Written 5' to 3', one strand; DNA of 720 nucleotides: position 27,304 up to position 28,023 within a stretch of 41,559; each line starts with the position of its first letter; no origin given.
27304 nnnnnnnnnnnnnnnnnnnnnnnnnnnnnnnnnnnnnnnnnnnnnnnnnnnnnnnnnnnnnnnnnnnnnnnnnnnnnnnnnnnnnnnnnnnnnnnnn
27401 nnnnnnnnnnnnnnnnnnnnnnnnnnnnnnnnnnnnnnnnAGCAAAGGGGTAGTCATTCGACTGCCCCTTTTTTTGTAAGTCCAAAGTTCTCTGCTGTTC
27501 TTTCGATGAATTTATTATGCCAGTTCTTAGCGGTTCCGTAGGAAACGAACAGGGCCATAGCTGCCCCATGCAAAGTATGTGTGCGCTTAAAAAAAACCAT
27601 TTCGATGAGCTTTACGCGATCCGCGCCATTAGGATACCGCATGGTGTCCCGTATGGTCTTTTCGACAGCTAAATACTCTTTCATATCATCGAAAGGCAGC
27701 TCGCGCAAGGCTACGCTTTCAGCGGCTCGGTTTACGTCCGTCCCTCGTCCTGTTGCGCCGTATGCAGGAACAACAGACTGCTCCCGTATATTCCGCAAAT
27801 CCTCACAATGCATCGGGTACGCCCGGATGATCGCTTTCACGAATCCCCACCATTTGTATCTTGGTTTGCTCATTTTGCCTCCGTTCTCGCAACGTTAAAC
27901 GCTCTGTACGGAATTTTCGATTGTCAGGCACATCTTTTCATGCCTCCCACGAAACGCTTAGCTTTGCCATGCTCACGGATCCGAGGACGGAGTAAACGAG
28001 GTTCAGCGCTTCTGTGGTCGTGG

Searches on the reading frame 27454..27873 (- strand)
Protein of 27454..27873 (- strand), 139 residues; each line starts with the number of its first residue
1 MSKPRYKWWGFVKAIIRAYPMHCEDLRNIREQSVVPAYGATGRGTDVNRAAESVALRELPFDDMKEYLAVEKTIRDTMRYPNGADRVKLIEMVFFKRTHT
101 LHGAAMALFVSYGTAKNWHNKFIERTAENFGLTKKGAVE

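Call 16: search_protein_families(library=pfam, proteins=[window:27454-27873:-], max_evalue=0.01)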
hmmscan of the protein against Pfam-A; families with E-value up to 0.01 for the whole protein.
window:27454-27873:- (139 aa): 0 families

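Call 17: search_protein_families(library=phrogs, proteins=[window:27454-27873:-], max_evalue=0.01)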
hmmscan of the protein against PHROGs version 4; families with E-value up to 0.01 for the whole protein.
window:27454-27873:- (139 aa): 1 family
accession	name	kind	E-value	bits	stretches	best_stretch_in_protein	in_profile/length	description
phrog_36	-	transcription regulation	0.0008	20.1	1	88-131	146-188/220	transcriptional regulator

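Call 37: search_protein_families(library=ncbifam, proteins=[window:27454-27873:-], max_evalue=0.01)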
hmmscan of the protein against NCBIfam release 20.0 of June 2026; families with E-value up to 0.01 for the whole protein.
window:27454-27873:- (139 aa): 1 family
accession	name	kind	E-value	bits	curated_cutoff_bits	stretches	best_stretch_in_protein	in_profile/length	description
TIGR01636.1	phage_rinA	subfamily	5.5e-05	23.3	31.9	1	70-131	72-133/134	phage transcriptional regulator, RinA family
